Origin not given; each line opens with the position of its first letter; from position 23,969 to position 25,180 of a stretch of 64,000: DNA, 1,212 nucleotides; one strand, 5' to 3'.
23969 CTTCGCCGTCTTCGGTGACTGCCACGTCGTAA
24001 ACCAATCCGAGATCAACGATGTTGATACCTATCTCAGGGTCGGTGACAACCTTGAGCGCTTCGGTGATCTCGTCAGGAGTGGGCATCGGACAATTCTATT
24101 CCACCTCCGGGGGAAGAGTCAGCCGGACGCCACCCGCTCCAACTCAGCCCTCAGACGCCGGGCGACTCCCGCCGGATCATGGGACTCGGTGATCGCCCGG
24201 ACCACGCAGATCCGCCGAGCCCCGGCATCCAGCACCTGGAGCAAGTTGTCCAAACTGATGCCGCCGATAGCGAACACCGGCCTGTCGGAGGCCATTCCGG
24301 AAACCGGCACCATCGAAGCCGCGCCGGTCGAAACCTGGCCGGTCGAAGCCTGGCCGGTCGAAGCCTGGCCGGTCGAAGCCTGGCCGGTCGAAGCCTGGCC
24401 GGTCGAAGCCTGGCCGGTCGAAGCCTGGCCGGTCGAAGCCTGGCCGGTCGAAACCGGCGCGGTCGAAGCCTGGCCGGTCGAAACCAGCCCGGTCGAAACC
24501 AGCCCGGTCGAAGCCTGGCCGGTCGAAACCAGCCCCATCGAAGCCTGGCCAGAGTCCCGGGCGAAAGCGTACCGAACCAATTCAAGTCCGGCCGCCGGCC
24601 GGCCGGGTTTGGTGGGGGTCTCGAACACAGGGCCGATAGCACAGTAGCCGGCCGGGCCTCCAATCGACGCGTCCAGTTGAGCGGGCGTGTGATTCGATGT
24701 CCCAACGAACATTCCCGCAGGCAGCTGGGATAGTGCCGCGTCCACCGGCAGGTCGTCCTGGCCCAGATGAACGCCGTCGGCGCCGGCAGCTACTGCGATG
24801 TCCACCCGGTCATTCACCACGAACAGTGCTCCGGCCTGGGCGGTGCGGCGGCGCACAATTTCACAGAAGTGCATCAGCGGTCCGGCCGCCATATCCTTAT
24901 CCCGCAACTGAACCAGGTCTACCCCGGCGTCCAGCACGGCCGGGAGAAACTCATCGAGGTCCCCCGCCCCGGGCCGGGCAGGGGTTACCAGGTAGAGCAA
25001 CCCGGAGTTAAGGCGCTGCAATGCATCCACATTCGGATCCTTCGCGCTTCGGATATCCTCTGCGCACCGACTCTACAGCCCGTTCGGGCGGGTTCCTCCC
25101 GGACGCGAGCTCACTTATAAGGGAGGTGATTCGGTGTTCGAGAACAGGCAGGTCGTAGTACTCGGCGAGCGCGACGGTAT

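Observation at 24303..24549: In-frame 15-bp minisatellite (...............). inserting an ~85-aa (TGQAS)n loop into thiamine-phosphate synthase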

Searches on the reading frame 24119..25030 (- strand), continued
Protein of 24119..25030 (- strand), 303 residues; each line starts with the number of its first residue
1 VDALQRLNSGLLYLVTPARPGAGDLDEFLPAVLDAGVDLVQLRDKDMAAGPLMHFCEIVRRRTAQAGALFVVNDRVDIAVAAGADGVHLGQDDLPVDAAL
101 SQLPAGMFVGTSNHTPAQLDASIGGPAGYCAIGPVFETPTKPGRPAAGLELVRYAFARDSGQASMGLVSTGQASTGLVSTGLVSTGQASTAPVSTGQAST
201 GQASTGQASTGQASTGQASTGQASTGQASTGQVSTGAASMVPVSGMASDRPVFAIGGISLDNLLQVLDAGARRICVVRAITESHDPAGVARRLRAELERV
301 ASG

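Call 15: find_related_loci(query=window:24119-25030:-, collection=genome_contigs, flank=6000)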
Query window:24119-25030:- (303 aa) in genome_contigs; peptide patterns used: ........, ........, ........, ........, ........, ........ (x = any residue, [..] = any of these).
136 stretches matched a pattern; 14 encode a relative of the query (tblastn E <= 1e-3); 14 distinct loci.
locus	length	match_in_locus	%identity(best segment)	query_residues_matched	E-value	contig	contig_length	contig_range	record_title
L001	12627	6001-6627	54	3-294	9e-39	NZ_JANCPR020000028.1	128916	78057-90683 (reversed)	Streptomyces iconiensis strain DSM 42109 NODE_28, whole genome shotgun sequence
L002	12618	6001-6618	49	6-294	4e-36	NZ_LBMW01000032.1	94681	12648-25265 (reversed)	Streptomyces hygroscopicus strain ATCC 21589 ATCC_21589_contig_59, whole genome shotgun sequence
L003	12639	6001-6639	49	12-303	4e-34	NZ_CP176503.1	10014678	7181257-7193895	Streptomyces flavusporus strain HC307 chromosome, complete genome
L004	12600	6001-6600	49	12-294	1e-31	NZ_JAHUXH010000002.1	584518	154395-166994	Streptomyces sp. TRM70350 2, whole genome shotgun sequence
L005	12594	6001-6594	51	13-293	1e-28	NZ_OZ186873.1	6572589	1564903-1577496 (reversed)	Streptomyces sp. enrichment culture isolate SudanB58_2053 chromosome c1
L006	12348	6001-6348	44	36-152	3e-22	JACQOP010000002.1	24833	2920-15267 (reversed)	MAG: Chloroflexi bacterium isolate NC_groundwater_1284_Ag_S-0.2um_61_37 S_p2_S4_coassembly_k141_84129, whole genome shot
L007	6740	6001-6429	46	11-152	6e-21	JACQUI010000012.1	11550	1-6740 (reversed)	MAG: Chloroflexi bacterium isolate NC_groundwater_1433_Ag_S-0.65um_63_37 S_p65_S5_coassembly_k141_232202, whole genome s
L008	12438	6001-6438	42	12-153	1e-20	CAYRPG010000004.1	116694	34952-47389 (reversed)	MAG TPA_asm: uncultured Methanomassiliicoccus sp. isolate SRP216815_co1_24 genome assembly, contig: NODE_191_length_1166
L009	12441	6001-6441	34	8-153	1e-18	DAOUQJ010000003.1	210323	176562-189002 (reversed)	MAG TPA_asm: Oscillospiraceae bacterium isolate CSMAG_123 CSMAG_123_k141_262057_length_210323_cov_18.1311, whole genome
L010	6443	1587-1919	45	31-141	2e-17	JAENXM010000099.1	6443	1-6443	MAG: Actinomycetota bacterium isolate 14_8_m_bin1 k141_1263624_length_6443_cov_17.0000, whole genome shotgun sequence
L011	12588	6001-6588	31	8-293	7e-15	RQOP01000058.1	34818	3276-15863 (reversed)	MAG: SAR202 cluster bacterium isolate OSU_BB09 BB09_058, whole genome shotgun sequence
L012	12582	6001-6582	34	11-293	7e-14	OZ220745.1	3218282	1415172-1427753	MAG: Dehalococcoidia bacterium isolate d99f35f8-e104-4752-81ca-da635d51ba71 genome assembly, chromosome: 1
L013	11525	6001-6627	49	5-296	3e-30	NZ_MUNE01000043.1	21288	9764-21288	Streptomyces milbemycinicus strain NRRL 5739 NRRL_5739_contig_43, whole genome shotgun sequence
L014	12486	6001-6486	33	11-176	1e-12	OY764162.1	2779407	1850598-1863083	MAG: Dehalococcoidia bacterium isolate c2b86379-bd31-4c30-aa6f-eeb60e07e050 genome assembly, chromosome: 1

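Call 30: predict_structure(alignment_id=A1)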
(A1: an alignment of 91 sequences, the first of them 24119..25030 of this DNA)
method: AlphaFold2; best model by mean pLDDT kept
length: 303 residues; sequences in the alignment: 91
mean_pLDDT: 81.8   pTM: 0.75
mean pLDDT of the five models: 81.8, 81.4, 80.5, 80.4, 80.1
residues with pLDDT >= 90: 197; 70-90: 20; 50-70: 29; < 50: 57
segments of 3 or more residues with pLDDT < 50: 170-186, 208-213, 215-218, 230-246
pLDDT, mean of each block of 10 residues (from residue 1): 91 98 98 99 96 98 98 98 98 96 97 96 95 90 86 93 62 42 46 52 50 47 47 37 55 97 98 97 98 98 90
secondary structure, 60 per line:
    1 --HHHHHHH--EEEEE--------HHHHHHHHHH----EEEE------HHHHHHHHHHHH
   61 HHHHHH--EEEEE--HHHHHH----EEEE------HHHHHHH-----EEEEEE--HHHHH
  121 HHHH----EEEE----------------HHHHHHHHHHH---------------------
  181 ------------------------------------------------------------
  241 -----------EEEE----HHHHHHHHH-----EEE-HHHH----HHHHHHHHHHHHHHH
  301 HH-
elements in order: H3-9 E12-16 H25-34 E39-42 H49-66 E69-73 H76-81 E86-89 H96-102 E108-113 H116-124 E129-132 H149-159 E252-255 H260-268 E274-276 H278-281 H286-302

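Call 33: fold_search(model_id=the predicted structure, library=pdb)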
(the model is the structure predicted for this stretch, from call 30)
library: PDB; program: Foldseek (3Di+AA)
matches with E <= 10: 1921; with E <= 0.001: 299
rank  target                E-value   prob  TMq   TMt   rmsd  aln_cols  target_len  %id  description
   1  3o63_A                2.5e-19  1.00  0.64  0.90   3.7       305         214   34  Crystal Structure of Thiamin Phosphate Synthase from Mycobacterium tuberculosis (released 2011-07-27)
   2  3o63_B                4.7e-19  1.00  0.63  0.90   1.8       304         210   34  Crystal Structure of Thiamin Phosphate Synthase from Mycobacterium tuberculosis (released 2011-07-27)
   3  1g6c_B                2.7e-16  1.00  0.65  0.85   2.6       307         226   20  THIAMIN PHOSPHATE SYNTHASE (released 2001-09-26)
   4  1g4t_B                2.7e-16  1.00  0.65  0.85   2.6       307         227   20  THIAMIN PHOSPHATE SYNTHASE (released 2001-09-26)
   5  1g69_B                3.6e-16  1.00  0.64  0.84   2.7       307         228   20  THIAMIN PHOSPHATE SYNTHASE (released 2001-09-26)
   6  2tps_B                4.6e-16  1.00  0.63  0.83   2.8       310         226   20  THIAMIN PHOSPHATE SYNTHASE (released 1999-03-18)
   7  2tps_A                2.1e-15  1.00  0.63  0.83   5.9       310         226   20  THIAMIN PHOSPHATE SYNTHASE (released 1999-03-18)
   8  1g4s_A                2.3e-15  1.00  0.64  0.84   2.9       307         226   20  THIAMIN PHOSPHATE SYNTHASE (released 2001-09-26)
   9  1g67_A                2.6e-15  1.00  0.64  0.84   2.8       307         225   20  THIAMIN PHOSPHATE SYNTHASE (released 2001-09-26)
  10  1xi3_A                1.1e-14  1.00  0.61  0.90   5.5       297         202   22  Thiamine phosphate pyrophosphorylase from Pyrococcus furiosus Pfu-1255191-001 (released 2004-09-28)
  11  1g4e_B                1.4e-14  1.00  0.63  0.85   2.6       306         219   19  THIAMIN PHOSPHATE SYNTHASE (released 2001-09-26)
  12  3o15                  5.9e-14  1.00  0.62  0.85   2.5       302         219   20  Crystal Structure of Bacillus subtilis Thiamin Phosphate Synthase Complexed with a Carboxylated Thiazole Phosphate (released 2011-07-27)
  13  1g4p_B                6.7e-14  1.00  0.63  0.86   2.5       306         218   19  THIAMIN PHOSPHATE SYNTHASE (released 2001-09-26)
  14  1g4e_A                1.3e-13  1.00  0.62  0.84   5.9       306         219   19  THIAMIN PHOSPHATE SYNTHASE (released 2001-09-26)
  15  1g4p_A                3.6e-13  1.00  0.63  0.85   5.8       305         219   20  THIAMIN PHOSPHATE SYNTHASE (released 2001-09-26)
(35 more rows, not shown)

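Call 46: list_cluster_members(proteins=[P0001, P0060, P0055, P0201, P0234, P0200])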
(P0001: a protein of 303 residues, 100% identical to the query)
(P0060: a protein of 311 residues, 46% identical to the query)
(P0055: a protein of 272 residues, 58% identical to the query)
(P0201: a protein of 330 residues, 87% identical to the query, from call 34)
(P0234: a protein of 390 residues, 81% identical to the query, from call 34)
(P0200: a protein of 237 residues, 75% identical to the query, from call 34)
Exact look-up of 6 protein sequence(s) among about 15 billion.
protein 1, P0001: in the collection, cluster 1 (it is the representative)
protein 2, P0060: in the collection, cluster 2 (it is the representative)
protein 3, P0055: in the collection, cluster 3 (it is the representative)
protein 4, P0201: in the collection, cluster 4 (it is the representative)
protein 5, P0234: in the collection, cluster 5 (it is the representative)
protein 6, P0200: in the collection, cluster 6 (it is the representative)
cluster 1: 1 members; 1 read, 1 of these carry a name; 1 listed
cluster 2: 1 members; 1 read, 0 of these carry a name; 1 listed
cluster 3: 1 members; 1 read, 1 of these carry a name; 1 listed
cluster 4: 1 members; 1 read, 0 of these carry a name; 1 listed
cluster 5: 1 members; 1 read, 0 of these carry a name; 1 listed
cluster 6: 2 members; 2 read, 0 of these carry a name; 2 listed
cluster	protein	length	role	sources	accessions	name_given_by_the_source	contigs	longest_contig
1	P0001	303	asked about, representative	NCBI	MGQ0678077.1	MAG: thiamine phosphate synthase [Actinomycetota bacterium]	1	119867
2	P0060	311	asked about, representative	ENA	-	-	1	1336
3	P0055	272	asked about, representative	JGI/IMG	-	thiamine-phosphate pyrophosphorylase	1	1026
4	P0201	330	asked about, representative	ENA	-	-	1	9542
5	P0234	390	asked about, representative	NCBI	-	-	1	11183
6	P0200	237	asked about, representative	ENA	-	-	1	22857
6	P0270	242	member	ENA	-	-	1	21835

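Call 51: find_encoding_contigs(protein=P0060, flank=3000, max_places=3)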
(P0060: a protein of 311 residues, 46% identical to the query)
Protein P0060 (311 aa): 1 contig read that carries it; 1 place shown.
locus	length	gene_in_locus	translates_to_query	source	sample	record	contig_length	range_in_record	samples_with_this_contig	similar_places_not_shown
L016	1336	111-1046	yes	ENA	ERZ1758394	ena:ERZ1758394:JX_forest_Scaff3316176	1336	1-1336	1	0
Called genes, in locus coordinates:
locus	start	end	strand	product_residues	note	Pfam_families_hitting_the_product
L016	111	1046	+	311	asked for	PF02581:TMP-TENI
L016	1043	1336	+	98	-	?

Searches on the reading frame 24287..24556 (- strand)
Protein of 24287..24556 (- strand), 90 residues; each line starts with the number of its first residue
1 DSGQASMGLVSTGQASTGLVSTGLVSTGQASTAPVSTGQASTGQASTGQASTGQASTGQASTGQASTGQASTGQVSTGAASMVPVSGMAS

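Call 24: find_homologous_proteins(query=window:24287-24541:-, max_evalue=0.01)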
Query seq(85 aa): no candidate shares three 5-residue words with the query. No homologue found.

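Call 34: search_protein_representatives(protein=window:24287-24556:-)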
Query: 90 residues. Proteins with E-value up to 0.001 (for the whole library): 897; up to 1e-10: 112; up to 1e-30: 7. The best 150 are listed.
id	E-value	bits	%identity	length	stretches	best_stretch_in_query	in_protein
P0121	1.6e-49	180.0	30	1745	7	3-78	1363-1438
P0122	4.0e-49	178.8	39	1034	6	3-83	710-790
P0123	3.4e-46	169.5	67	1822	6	2-78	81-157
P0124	5.0e-44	162.7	57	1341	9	3-79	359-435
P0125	6.0e-41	152.9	48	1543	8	12-83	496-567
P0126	4.2e-37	140.8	40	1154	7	3-79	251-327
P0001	1.7e-36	138.9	100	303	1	1-90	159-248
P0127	1.1e-30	120.5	37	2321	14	3-80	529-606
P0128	2.6e-29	116.2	52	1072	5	34-80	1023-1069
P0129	3.7e-23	96.7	46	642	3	5-81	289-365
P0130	9.9e-22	92.1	26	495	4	3-71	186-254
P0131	5.3e-20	86.7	44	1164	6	6-77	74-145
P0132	7.7e-19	83.0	32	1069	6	2-80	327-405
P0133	8.7e-19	82.8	51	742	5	10-79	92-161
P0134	1.2e-18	82.4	46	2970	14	3-81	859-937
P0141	5.4e-18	80.3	69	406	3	27-80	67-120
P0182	4.1e-13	64.9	66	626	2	15-86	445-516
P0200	2.6e-12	62.3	75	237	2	36-78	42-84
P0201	2.7e-12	62.3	87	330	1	28-80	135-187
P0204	3.6e-12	61.9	67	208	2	36-83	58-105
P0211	1.6e-11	59.9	66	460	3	27-79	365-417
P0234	1.8e-10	56.6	81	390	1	36-83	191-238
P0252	7.9e-10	54.5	67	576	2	3-84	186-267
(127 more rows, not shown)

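Call 47: search_protein_families(library=pfam, proteins=[P0201, P0234, P0200, P0252, P0211, P0123, P0124, P0141, P0204, P0182], max_evalue=0.001)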
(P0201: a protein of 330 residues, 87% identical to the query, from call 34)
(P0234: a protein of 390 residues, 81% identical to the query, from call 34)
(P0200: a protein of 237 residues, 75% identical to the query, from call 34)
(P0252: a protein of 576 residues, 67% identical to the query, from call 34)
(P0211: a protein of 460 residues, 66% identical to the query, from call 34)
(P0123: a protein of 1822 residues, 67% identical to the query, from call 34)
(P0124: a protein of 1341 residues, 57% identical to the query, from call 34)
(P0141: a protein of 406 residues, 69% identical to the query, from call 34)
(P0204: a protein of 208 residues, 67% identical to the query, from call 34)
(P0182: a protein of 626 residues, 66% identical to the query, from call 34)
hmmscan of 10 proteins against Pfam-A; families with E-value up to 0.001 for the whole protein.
P0201 (330 aa): 1 family
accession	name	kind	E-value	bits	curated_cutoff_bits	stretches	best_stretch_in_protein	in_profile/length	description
PF01469.24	Pentapeptide_2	-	0.00082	19.7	26.4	0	147-180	6-39/40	Pentapeptide repeats (8 copies)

P0234 (390 aa): 1 family
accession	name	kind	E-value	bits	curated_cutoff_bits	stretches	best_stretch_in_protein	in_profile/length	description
PF07669.17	Eco57I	-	2.4e-05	24.9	25.3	1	90-174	76-171/171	Eco57I restriction-modification methylase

P0200 (237 aa): 2 families
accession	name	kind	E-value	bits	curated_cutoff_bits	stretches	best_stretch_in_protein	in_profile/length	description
PF01263.26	Aldose_epim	-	3.4e-29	102.6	27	1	107-218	4-110/299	Aldose 1-epimerase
PF01469.24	Pentapeptide_2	-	0.00011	22.5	26.4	0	43-79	3-39/40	Pentapeptide repeats (8 copies)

P0252 (576 aa): 0 families

P0211 (460 aa): 0 families

P0123 (1822 aa): 1 family
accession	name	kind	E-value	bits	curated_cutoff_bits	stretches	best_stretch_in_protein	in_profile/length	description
PF04748.18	Polysacc_deac_2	-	0.00067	19.2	27.5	0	554-602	98-146/212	Divergent polysaccharide deacetylase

P0124 (1341 aa): 2 families
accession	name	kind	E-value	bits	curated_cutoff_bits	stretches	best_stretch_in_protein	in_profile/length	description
PF01019.26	G_glu_transpept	-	3.6e-78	264.1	27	2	864-1227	72-441/512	Gamma-glutamyltranspeptidase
PF00078.32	RVT_1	-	2.8e-14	53.8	29.6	1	1-136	70-192/205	Reverse transcriptase (RNA-dependent DNA polymerase)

P0141 (406 aa): 0 families

P0204 (208 aa): 0 families

P0182 (626 aa): 2 families
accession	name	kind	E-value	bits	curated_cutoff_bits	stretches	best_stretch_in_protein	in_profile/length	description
PF01436.27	NHL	-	1.4e-13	50.6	20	1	239-261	6-28/28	NHL repeat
PF25021.1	TEN_NHL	-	2e-05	24.2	27.1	0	237-322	263-353/357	Teneurin NHL domain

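Call 50: find_encoding_contigs(protein=P0201, flank=3000, max_places=3)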
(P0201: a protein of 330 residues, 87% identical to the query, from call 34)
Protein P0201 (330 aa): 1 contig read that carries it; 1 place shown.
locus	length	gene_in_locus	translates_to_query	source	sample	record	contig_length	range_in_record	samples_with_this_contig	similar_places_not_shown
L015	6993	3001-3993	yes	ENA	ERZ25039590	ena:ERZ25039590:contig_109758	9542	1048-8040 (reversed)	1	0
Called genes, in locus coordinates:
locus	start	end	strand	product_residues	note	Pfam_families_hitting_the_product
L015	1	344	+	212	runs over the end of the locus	PF00109:ketoacyl-synt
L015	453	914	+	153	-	PF02801:Ketoacyl-synt_C, PF16197:KAsynt_C_assoc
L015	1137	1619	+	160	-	PF00698:Acyl_transf_1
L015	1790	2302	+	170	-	-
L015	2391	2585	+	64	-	-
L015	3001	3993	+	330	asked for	-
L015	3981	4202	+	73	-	PF08659:KR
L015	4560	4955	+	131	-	-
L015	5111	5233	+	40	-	-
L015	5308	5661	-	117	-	-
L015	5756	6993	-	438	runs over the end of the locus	-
